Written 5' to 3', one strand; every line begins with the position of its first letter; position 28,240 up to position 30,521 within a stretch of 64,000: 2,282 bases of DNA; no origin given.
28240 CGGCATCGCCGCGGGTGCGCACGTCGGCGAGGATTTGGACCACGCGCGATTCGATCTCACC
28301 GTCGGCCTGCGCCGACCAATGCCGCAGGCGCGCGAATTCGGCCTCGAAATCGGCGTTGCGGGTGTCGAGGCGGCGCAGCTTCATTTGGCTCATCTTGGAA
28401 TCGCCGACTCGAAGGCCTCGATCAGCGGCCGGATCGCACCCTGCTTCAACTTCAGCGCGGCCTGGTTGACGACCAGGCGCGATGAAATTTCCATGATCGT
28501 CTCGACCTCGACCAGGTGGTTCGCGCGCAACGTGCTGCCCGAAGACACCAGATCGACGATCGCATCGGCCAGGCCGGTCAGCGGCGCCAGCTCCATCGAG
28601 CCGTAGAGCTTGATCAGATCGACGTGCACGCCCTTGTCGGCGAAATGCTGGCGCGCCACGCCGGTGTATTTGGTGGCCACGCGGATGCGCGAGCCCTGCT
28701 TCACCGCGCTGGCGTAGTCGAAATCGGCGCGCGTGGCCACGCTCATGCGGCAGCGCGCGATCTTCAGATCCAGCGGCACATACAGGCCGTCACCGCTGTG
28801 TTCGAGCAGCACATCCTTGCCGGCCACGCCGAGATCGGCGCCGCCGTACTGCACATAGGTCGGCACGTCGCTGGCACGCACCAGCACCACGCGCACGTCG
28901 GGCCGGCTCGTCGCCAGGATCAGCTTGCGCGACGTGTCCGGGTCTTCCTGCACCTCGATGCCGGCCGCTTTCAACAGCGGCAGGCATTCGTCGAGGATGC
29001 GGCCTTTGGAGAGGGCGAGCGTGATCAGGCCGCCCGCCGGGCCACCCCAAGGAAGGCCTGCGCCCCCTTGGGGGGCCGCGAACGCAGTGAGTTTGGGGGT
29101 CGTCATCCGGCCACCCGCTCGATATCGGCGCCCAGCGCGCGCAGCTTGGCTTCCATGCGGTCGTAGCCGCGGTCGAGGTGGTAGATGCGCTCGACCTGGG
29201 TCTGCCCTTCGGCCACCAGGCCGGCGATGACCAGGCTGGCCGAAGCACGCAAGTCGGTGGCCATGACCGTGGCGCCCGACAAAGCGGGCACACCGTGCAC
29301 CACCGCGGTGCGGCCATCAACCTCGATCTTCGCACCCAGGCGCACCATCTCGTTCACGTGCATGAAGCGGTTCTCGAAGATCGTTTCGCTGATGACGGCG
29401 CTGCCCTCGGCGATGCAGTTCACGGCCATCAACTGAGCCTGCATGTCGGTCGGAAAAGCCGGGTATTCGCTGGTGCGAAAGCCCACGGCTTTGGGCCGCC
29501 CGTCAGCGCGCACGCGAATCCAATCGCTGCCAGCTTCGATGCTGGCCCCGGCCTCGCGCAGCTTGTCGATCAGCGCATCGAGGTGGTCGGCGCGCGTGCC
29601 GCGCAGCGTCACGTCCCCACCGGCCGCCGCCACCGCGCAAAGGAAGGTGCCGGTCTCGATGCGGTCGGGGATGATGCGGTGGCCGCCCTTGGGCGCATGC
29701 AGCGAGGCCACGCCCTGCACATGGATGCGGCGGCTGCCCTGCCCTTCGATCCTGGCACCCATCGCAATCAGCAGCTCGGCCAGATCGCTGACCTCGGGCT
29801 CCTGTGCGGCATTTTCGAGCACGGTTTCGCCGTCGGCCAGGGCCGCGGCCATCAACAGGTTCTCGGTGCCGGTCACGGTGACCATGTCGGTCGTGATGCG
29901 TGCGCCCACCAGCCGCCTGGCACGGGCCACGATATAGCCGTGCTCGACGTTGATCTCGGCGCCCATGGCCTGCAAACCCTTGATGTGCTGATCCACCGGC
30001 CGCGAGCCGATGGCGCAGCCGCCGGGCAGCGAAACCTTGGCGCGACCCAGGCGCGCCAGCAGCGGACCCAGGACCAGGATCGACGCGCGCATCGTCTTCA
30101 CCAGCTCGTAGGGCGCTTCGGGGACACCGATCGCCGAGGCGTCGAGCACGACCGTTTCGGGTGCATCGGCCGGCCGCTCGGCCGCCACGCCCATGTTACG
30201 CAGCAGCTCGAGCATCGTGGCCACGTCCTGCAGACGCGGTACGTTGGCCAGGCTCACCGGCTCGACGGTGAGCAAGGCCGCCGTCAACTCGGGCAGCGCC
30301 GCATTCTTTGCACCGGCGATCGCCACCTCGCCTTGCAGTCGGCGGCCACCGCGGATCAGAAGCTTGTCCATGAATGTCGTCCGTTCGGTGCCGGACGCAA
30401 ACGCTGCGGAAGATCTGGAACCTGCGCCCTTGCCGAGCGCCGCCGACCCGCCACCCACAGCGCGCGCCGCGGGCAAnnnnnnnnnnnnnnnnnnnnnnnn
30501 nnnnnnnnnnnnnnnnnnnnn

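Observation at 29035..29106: A repeat copy sits exactly at the murA-hisG junction and encodes the first ~24 codons of hisG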

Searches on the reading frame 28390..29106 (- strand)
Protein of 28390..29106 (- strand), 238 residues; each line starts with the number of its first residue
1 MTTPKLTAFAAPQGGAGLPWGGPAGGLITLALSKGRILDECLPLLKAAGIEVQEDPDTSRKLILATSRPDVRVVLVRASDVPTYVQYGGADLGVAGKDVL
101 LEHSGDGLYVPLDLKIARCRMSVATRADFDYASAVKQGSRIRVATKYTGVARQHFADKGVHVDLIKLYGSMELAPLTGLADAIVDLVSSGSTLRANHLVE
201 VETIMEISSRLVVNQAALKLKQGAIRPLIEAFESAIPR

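Call 12: find_homologous_proteins(query=window:28390-29106:-, max_evalue=1e-20)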
Query window:28390-29106:- (238 aa): 8000 proteins with E <= 1e-20 among 8000 candidates; the best 120 are listed.
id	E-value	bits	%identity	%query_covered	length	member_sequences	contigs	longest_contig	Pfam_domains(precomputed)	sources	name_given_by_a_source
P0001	1.1e-132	459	90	99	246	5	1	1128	PF01634.24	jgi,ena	-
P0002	1.8e-131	455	89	99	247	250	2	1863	PF01634.24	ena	-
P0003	7.4e-118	410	91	89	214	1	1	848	PF01634.24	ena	-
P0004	4.3e-117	408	93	88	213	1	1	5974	PF01634.24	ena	-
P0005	9.4e-117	407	90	88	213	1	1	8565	PF01634.24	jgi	jgi:ATP phosphoribosyltransferase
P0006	1.8e-116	406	90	88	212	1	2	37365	PF01634.24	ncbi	-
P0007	3.6e-116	405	91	89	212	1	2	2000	PF01634.24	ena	-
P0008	7.1e-116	404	90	88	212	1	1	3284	PF01634.24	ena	-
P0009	8.1e-116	403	91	89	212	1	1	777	PF01634.24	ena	-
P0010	8.5e-116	403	90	88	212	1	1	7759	PF01634.24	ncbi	-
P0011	1.8e-115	402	89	88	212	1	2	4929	PF01634.24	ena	-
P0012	2.0e-115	402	89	88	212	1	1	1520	PF01634.24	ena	-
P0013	2.0e-115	402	91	89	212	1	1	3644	PF01634.24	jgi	jgi:ATP phosphoribosyltransferase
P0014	1.8e-114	399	90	88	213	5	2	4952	PF01634.24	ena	-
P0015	2.0e-114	399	89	88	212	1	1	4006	PF01634.24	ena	-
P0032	1.2e-111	390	89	88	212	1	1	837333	PF01634.24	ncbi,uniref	ncbi:ATP phosphoribosyltransferase [Aquincola sp. MAHUQ-54]|uniref:ATP phosphoribosyltransferase n=1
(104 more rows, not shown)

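Call 16: find_encoding_contigs(protein=P0002, flank=3000, max_places=4)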
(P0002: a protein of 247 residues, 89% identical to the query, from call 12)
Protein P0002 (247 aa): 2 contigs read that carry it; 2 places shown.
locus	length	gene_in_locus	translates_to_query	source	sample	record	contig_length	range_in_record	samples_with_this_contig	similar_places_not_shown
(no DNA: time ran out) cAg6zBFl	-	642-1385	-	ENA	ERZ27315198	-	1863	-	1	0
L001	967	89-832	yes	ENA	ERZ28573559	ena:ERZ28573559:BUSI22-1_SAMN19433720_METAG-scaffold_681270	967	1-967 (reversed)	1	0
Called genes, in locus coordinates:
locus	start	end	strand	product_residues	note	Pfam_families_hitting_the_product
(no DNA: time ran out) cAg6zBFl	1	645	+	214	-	?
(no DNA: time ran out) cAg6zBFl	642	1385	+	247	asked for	PF01634:HisG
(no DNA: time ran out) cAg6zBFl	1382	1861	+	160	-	?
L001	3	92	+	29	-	?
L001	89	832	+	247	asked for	PF01634:HisG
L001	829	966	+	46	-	?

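Call 17: find_encoding_contigs(protein=P0001, flank=3000, max_places=4)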
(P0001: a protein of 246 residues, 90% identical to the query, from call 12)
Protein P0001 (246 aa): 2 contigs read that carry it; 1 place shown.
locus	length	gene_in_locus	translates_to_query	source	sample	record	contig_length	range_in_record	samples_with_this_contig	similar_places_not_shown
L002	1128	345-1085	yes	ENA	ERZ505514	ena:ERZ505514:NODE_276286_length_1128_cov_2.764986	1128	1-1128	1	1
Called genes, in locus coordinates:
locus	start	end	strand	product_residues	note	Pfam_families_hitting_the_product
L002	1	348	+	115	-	?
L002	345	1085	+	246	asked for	PF01634:HisG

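Call 20: find_encoding_contigs(protein=P0004, flank=2000, max_places=2)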
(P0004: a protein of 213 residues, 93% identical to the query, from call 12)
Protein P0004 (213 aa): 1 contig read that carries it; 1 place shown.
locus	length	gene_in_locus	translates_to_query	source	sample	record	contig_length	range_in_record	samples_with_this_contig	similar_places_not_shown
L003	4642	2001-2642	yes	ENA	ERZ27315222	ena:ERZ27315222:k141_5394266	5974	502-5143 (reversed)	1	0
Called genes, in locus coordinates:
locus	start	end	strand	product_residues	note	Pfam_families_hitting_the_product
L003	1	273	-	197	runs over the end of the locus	PF04011:LemA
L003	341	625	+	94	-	PF01722:BolA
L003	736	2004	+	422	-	PF00275:EPSP_synthase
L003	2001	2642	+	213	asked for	PF01634:HisG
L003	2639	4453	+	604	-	PF00815:Histidinol_dh, PF00583:Acetyltransf_1, PF13508:Acetyltransf_7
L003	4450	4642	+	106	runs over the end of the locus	-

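Call 21: find_encoding_contigs(protein=P0032, flank=2000, max_places=2)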
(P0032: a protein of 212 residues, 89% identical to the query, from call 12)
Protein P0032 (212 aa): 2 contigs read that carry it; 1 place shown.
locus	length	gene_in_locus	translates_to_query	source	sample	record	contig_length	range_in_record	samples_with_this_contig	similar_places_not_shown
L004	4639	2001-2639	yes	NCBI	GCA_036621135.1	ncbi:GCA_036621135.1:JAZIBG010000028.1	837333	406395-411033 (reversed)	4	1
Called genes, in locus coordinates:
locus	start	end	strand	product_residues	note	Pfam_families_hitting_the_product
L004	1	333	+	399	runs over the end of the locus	PF01734:Patatin, PF12536:DUF3734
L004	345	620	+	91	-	PF01722:BolA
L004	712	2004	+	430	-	PF00275:EPSP_synthase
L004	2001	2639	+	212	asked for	PF01634:HisG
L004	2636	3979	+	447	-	PF00815:Histidinol_dh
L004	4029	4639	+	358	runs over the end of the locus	PF00155:Aminotran_1_2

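Call 22: find_encoding_contigs(protein=P0006, flank=2000, max_places=2)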
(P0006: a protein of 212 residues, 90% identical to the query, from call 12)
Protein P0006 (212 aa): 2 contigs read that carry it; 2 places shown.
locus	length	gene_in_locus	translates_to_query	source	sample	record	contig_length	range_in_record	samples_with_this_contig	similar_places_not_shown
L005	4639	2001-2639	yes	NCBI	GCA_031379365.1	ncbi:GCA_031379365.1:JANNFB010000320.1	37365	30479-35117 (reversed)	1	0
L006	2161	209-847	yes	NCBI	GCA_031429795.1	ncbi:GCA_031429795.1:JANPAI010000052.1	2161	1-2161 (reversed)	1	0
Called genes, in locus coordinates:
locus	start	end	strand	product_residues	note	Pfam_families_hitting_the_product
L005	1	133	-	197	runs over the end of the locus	PF04011:LemA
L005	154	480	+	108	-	PF01722:BolA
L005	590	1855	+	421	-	PF00275:EPSP_synthase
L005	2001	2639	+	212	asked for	PF01634:HisG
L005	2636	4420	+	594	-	PF00815:Histidinol_dh, PF00583:Acetyltransf_1, PF13508:Acetyltransf_7 (weak)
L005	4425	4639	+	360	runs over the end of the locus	PF00155:Aminotran_1_2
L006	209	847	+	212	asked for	PF01634:HisG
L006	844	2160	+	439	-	?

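Call 38: find_related_loci(query=window:28390-29106:-, collection=metagenome_contigs, flank=2500)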
Query window:28390-29106:- (238 aa) in metagenome_contigs; peptide patterns used: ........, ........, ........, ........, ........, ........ (x = any residue, [..] = any of these).
600 stretches matched a pattern (row limit reached: there are more); 587 encode a relative of the query (tblastn E <= 1e-3); the best 80 are kept; 80 distinct loci.
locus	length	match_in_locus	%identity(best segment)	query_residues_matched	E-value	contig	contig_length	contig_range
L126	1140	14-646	93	26-236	1e-141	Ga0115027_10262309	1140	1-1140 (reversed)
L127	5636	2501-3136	87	27-238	2e-119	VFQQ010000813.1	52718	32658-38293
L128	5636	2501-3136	83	27-238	2e-116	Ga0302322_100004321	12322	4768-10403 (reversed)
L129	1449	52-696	84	24-238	9e-125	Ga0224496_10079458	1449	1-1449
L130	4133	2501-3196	77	7-237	2e-115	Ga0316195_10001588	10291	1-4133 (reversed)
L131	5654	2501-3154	81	26-238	9e-115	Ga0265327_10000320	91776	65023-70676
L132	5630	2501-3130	83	28-237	6e-114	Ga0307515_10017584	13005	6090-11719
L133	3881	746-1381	82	27-238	9e-115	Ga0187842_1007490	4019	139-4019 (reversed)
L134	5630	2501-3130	83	27-236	3e-112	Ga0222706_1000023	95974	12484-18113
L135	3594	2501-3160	81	24-237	8e-114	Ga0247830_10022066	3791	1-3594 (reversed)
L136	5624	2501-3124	83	28-235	1e-111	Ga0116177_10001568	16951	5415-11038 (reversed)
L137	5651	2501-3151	81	22-236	2e-111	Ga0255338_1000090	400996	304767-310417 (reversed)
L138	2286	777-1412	79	27-238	1e-116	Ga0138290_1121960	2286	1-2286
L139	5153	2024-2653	81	27-236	4e-111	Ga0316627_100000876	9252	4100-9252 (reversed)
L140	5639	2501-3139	81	24-236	3e-111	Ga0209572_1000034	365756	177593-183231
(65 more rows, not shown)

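Call 47: search_protein_families(library=pfam, proteins=[window:28390-29106:-], max_evalue=0.001)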
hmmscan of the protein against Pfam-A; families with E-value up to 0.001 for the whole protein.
window:28390-29106:- (238 aa): 1 family
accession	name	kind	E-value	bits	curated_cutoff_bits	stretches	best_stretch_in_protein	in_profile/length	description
PF01634.23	HisG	-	1e-54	185.2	25.5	1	77-233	1-157/158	ATP phosphoribosyltransferase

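Call 62: predict_structure(alignment_id=A2)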
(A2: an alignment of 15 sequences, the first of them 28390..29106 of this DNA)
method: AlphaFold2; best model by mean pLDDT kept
length: 238 residues; sequences in the alignment: 15
mean_pLDDT: 40.8   pTM: 0.35
mean pLDDT of the five models: 40.8, 39.1, 36.6, 33.1, 32.6
residues with pLDDT >= 90: 0; 70-90: 13; 50-70: 60; < 50: 165
segments of 3 or more residues with pLDDT < 50: 1-27, 77-129, 138-151, 160-225
pLDDT, mean of each block of 10 residues (from residue 1): 24 30 42 58 71 69 67 52 33 24 28 27 33 48 41 52 35 27 30 29 26 33 50 53
secondary structure, 60 per line:
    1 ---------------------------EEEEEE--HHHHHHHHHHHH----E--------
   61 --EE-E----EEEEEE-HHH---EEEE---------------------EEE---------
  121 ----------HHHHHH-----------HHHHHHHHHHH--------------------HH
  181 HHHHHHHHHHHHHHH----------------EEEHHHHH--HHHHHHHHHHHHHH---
elements in order: E28-33 H36-47 E71-76 E84-87 E109-111 H131-136 H148-158 H179-195 E212-214 H215-219 H222-235

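Call 63: search_solved_structures(query=window:28390-29106:-, max_evalue=1e-10, show_alignments=2)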
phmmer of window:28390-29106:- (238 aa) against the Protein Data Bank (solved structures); distinct sequences matched with E-value up to 1e-10: 20.
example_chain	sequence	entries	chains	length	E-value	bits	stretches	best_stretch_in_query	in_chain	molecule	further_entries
11te_A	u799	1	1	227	4.2e-89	301.3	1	28-236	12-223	ATP phosphoribosyltransferase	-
5m8h_E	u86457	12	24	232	1.4e-70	240.8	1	28-236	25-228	ATP phosphoribosyltransferase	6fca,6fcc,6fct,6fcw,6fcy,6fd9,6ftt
7z6r_C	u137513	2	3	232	9.7e-70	238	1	28-236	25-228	ATP phosphoribosyltransferase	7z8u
23fh_A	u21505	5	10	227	2.3e-66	227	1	28-236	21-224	ATP phosphoribosyltransferase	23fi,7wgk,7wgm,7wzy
8oy0_E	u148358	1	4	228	2.3e-66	226.9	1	28-236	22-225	ATP phosphoribosyltransferase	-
2vd2_A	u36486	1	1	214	9e-50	172.7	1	25-227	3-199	ATP PHOSPHORIBOSYLTRANSFERASE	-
1ve4_A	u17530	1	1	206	8.8e-40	140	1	28-232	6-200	ATP phosphoribosyltransferase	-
1z7m_E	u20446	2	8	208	5.3e-39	137.5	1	28-235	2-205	ATP phosphoribosyltransferase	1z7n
2vd3_A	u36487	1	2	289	4.3e-34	121.4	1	32-229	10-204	ATP PHOSPHORIBOSYLTRANSFERASE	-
1o63_A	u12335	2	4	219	1.6e-26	96.7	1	27-235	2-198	ATP phosphoribosyltransferase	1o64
1usy_H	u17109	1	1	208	2.8e-26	95.9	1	28-235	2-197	ATP PHOSPHORIBOSYLTRANSFERASE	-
1usy_E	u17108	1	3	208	2.8e-26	95.9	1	28-235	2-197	ATP PHOSPHORIBOSYLTRANSFERASE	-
7dah_A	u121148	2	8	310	3.1e-24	89.2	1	33-224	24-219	ATP phosphoribosyltransferase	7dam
1h3d_A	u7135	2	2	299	5.1e-23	85.2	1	31-228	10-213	ATP-PHOSPHORIBOSYLTRANSFERASE | ATP phosphoribosyltransferase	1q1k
5ub9_A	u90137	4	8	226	5.6e-22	81.8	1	31-224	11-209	ATP phosphoribosyltransferase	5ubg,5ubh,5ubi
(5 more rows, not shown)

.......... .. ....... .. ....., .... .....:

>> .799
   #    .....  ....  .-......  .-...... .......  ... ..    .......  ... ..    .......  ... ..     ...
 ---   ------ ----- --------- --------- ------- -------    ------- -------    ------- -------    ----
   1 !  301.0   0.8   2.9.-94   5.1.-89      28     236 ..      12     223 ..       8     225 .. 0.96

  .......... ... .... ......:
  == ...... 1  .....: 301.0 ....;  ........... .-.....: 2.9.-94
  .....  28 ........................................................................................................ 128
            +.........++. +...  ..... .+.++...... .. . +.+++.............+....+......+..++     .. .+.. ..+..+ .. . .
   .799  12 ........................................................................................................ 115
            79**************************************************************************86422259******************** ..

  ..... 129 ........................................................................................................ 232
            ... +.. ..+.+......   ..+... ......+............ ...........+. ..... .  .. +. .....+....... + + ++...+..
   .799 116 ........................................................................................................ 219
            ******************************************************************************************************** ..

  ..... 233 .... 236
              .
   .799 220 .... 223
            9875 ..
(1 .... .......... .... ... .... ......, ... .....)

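Call 75: list_cluster_members(proteins=[P0002, P0001])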
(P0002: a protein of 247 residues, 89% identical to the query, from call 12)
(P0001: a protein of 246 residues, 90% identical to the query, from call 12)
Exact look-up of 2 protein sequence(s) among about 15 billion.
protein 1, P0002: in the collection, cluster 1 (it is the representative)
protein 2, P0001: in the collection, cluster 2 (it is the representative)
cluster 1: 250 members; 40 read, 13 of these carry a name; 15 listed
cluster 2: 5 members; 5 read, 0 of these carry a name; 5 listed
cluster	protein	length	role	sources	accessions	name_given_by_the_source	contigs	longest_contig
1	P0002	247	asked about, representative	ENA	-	-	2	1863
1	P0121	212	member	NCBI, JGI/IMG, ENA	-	ATP phosphoribosyltransferase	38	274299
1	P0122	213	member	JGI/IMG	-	ATP phosphoribosyltransferase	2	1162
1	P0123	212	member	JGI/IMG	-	ATP phosphoribosyltransferase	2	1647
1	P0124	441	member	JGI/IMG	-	histidinol dehydrogenase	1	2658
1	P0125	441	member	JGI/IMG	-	histidinol dehydrogenase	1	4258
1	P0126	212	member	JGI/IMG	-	ATP phosphoribosyltransferase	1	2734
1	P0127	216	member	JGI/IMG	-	ATP phosphoribosyltransferase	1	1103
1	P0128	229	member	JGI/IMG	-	histidinol dehydrogenase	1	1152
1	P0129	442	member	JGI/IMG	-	histidinol dehydrogenase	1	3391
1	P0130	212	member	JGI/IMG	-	ATP phosphoribosyltransferase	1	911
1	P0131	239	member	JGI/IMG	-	ATP phosphoribosyltransferase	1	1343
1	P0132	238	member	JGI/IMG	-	ATP phosphoribosyltransferase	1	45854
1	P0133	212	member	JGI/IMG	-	ATP phosphoribosyltransferase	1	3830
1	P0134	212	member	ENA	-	-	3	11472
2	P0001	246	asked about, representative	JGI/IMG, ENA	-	-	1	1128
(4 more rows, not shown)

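Call 77: find_encoding_contigs(protein=P0132, flank=1500, max_places=2)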
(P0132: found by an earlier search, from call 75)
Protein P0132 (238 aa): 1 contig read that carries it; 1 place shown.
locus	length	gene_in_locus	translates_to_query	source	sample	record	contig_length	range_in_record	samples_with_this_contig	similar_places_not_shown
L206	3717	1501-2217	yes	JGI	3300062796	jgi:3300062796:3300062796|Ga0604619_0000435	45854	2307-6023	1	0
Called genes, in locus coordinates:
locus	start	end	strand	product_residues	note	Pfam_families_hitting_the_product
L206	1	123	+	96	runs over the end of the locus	PF01722:BolA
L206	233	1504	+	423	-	PF00275:EPSP_synthase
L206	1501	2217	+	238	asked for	PF01634:HisG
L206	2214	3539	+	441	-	PF00815:Histidinol_dh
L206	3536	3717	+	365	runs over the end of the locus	PF00155:Aminotran_1_2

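Call 78: find_encoding_contigs(protein=P0131, flank=1500, max_places=2)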
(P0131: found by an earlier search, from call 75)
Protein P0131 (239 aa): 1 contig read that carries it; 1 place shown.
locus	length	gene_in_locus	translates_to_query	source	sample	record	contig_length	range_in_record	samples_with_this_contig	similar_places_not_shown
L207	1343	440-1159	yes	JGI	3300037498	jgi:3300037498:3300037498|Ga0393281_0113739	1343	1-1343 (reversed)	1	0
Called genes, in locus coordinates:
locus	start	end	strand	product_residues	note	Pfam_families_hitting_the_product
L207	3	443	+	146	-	?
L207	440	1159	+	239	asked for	PF01634:HisG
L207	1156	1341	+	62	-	?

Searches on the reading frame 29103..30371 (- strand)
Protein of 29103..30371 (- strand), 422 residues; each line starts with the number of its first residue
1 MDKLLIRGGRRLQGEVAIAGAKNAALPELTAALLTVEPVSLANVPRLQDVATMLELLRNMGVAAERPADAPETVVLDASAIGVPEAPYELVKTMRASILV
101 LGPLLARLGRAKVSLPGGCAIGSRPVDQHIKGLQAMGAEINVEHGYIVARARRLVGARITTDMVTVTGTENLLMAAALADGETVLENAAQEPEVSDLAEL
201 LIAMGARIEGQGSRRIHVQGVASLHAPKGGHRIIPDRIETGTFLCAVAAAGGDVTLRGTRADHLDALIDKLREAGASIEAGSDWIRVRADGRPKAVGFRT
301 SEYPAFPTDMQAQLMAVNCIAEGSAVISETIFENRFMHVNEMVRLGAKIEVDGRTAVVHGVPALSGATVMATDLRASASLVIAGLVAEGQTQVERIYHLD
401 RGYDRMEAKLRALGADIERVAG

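Call 47: search_protein_families(library=pfam, proteins=[window:29103-30371:-], max_evalue=0.001)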
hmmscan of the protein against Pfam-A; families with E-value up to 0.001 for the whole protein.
window:29103-30371:- (422 aa): 1 family
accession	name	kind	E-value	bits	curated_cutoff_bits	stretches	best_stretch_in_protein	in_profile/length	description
PF00275.25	EPSP_synthase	-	1.1e-109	367.4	22.8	1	7-410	2-417/417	EPSP synthase (3-phosphoshikimate 1-carboxyvinyltransferase)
